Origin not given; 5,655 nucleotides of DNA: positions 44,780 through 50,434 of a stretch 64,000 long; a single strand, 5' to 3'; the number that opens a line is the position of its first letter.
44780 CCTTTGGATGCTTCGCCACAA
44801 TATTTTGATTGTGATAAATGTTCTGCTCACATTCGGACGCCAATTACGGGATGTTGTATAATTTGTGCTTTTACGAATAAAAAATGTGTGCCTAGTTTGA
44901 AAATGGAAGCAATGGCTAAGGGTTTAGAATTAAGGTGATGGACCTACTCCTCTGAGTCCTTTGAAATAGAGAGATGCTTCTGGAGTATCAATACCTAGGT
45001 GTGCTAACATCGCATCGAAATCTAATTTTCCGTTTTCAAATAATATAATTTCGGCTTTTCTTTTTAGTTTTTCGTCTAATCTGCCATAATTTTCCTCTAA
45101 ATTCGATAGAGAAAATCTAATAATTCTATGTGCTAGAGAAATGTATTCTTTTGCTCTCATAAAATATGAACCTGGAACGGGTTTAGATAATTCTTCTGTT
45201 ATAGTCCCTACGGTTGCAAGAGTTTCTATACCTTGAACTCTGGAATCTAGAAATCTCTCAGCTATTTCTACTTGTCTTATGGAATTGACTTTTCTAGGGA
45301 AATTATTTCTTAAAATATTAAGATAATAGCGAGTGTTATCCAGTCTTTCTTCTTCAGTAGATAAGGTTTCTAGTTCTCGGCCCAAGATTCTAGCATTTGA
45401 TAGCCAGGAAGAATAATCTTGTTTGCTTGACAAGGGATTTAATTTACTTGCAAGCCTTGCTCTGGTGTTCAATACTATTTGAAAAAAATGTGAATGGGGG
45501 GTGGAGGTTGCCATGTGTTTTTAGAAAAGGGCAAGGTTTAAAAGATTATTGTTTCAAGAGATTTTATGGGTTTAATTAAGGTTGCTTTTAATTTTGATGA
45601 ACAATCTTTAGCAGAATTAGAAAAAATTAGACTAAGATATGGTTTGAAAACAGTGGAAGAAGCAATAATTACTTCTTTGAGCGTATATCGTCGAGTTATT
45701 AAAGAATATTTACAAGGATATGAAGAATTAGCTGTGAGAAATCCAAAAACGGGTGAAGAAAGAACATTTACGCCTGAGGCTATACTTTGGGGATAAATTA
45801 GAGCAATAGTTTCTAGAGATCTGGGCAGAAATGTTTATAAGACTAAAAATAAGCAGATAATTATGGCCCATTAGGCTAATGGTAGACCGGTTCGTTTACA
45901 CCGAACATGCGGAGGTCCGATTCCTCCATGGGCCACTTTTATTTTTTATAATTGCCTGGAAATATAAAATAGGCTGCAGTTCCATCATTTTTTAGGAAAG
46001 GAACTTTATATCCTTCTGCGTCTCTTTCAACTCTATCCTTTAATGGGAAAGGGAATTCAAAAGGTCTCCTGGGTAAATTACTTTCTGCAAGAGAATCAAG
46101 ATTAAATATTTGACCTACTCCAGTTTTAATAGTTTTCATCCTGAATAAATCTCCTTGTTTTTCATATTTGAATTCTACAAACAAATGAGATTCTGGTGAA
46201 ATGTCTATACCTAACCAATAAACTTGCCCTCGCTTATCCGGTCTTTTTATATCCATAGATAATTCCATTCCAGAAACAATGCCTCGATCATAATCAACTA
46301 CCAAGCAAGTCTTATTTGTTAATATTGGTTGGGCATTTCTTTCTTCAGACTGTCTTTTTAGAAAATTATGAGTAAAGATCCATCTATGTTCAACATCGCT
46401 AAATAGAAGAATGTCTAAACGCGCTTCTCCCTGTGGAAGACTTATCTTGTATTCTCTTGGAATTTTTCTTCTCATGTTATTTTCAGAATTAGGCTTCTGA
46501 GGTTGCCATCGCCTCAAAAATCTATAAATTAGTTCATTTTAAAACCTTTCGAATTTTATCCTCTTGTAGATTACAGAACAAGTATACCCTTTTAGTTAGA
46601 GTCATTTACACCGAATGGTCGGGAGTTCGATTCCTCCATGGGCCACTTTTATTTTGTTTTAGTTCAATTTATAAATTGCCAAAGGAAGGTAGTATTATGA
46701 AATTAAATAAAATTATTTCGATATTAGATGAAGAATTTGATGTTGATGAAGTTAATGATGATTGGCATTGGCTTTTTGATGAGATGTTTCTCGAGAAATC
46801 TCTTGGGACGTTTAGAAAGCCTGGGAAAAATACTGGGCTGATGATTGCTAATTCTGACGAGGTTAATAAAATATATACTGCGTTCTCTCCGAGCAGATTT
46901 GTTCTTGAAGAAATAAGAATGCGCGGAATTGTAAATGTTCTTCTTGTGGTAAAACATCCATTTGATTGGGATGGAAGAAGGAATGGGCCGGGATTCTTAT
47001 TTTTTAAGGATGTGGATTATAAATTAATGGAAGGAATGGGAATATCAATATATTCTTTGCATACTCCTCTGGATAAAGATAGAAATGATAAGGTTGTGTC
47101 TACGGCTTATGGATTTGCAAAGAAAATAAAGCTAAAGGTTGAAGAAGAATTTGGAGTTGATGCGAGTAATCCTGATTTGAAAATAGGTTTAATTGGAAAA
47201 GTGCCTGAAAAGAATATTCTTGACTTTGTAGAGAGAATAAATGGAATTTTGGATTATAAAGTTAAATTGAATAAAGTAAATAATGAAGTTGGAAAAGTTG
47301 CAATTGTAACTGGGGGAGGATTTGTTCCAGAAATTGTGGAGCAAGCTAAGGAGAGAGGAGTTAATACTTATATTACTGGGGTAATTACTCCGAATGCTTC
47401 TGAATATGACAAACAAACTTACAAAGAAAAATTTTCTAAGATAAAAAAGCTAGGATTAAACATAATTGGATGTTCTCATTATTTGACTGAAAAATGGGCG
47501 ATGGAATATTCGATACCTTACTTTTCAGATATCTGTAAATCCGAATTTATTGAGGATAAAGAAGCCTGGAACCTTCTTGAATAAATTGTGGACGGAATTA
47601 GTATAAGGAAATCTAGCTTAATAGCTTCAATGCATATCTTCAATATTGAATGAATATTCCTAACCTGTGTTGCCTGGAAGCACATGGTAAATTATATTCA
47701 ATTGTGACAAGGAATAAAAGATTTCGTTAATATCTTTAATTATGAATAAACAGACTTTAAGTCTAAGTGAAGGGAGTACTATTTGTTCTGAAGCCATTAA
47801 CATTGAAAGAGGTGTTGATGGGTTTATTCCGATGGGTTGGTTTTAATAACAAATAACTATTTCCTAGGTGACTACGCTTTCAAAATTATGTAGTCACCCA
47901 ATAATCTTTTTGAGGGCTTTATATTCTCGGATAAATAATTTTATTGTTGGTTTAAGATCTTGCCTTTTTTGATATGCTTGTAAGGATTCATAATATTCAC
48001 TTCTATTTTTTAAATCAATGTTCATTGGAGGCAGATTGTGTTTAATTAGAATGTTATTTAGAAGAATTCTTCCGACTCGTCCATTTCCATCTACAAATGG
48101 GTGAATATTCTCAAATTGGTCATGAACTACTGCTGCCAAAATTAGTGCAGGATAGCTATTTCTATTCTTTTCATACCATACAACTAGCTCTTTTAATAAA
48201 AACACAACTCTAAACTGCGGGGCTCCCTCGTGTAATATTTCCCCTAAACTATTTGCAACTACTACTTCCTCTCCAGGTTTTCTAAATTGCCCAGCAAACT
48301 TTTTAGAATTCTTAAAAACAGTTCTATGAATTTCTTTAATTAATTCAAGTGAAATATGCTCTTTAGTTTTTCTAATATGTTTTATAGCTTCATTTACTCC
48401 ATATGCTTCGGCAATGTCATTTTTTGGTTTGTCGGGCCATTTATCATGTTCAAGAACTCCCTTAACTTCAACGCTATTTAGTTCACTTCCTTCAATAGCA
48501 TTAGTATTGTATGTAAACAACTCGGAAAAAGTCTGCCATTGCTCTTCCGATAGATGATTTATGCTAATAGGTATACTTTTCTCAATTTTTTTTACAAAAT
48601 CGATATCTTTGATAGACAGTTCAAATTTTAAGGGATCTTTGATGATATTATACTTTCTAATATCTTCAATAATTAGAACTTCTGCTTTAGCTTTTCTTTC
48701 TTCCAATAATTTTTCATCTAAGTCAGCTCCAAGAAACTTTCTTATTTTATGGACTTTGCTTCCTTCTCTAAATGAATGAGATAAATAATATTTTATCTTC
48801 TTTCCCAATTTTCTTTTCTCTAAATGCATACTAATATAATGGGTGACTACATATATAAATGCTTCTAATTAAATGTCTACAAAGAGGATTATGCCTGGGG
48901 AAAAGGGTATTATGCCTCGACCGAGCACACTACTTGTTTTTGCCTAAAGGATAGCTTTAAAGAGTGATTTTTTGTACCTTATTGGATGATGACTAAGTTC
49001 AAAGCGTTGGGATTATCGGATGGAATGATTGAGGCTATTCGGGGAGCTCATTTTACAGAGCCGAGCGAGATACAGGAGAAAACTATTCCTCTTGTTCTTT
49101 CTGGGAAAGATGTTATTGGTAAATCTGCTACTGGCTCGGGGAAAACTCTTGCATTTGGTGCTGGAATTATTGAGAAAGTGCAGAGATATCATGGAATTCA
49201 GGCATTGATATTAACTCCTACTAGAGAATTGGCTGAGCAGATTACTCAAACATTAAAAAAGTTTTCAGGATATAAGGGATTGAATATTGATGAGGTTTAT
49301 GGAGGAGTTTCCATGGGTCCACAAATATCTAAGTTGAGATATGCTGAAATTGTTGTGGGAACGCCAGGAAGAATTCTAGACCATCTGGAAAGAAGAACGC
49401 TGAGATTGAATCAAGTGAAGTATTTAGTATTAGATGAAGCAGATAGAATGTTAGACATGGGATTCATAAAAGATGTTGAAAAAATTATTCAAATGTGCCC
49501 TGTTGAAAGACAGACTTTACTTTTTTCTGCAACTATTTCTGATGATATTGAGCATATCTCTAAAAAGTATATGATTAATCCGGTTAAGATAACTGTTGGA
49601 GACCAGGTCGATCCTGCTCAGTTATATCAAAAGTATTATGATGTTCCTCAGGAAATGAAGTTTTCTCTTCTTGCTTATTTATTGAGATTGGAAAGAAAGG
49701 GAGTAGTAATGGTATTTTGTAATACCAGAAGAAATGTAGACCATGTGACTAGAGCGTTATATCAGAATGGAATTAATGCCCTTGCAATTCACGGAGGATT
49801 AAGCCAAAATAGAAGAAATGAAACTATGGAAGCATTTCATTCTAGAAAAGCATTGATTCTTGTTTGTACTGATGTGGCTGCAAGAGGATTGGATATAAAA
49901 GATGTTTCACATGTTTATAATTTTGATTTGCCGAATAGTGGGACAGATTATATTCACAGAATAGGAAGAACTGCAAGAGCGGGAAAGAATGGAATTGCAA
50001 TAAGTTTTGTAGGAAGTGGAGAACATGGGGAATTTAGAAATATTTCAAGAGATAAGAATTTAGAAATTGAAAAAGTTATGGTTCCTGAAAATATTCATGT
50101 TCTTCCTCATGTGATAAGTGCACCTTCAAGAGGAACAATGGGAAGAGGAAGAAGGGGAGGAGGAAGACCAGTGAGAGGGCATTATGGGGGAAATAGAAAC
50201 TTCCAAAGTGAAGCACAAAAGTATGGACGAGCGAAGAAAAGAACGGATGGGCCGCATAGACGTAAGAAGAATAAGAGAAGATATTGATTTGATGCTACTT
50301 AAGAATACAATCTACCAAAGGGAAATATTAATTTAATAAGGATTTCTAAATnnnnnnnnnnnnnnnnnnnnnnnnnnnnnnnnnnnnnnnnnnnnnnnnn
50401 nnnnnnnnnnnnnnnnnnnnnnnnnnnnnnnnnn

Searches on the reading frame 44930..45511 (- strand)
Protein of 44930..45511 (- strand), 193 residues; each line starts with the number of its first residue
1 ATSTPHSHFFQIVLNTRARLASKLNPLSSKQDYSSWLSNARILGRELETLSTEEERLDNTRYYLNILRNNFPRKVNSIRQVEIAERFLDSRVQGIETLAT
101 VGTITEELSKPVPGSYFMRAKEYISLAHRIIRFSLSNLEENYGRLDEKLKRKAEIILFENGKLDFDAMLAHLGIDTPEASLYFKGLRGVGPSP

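Call 102: search_protein_families(library=pfam, proteins=[window:44930-45511:-], max_evalue=0.01)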
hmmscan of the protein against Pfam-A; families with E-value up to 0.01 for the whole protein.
window:44930-45511:- (193 aa): 1 family
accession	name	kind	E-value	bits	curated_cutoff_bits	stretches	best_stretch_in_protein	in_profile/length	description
PF16471.10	JIP_LZII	-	0.005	17.5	30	0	43-77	3-37/71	JNK-interacting protein leucine zipper II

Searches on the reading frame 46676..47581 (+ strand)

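Call 106: search_protein_families(library=pfam, proteins=[window:46676-47581:+], max_evalue=0.00001)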
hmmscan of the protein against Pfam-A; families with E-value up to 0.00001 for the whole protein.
window:46676-47581:+ (302 aa): 1 family
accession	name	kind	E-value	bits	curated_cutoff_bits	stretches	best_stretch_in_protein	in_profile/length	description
PF01784.24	DUF34_NIF3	-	2.9e-23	83.2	23.4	1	51-278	23-230/256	Duf34/NIF3 (NGG1p interacting factor 3)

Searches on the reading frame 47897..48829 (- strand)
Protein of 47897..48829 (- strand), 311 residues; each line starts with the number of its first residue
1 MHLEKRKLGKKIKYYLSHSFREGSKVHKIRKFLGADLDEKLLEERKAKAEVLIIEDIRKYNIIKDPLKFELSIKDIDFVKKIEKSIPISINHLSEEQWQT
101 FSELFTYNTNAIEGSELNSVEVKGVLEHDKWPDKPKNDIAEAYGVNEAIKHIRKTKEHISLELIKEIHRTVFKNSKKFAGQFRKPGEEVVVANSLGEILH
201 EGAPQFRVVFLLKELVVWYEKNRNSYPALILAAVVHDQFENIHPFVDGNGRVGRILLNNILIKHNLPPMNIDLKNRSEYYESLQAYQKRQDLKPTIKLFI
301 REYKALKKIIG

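Call 106: search_protein_families(library=pfam, proteins=[window:47897-48829:-], max_evalue=0.00001)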
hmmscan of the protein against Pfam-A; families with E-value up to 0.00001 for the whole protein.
window:47897-48829:- (311 aa): 1 family
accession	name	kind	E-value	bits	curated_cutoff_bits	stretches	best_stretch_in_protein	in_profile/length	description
PF02661.23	Fic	-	5.5e-20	72.5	24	1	159-261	2-93/93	Fic/DOC family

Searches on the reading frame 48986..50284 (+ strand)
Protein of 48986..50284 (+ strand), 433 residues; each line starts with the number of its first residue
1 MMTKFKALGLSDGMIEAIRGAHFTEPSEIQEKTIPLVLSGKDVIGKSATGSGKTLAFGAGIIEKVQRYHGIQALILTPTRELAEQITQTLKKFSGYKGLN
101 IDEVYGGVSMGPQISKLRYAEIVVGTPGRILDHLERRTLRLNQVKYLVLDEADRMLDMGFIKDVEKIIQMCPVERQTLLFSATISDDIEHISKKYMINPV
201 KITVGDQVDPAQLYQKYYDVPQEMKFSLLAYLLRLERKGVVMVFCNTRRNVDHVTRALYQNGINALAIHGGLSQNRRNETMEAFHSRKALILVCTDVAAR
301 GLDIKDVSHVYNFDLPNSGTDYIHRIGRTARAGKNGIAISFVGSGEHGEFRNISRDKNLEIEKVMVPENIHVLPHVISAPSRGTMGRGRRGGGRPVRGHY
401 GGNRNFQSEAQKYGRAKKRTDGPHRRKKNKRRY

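Call 106: search_protein_families(library=pfam, proteins=[window:48986-50284:+], max_evalue=0.00001)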
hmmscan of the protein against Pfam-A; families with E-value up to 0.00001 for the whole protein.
window:48986-50284:+ (433 aa): 3 families
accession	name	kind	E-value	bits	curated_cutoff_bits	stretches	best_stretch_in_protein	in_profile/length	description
PF00270.35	DEAD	-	1.2e-51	175.2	26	1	28-190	2-166/167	DEAD/DEAH box helicase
PF00271.37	Helicase_C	-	1.9e-33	115.4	23.5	1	225-333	2-110/110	Helicase conserved C-terminal domain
PF04851.21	ResIII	-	9.4e-12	45.6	22.5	1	43-185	26-163/164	Type III restriction enzyme, res subunit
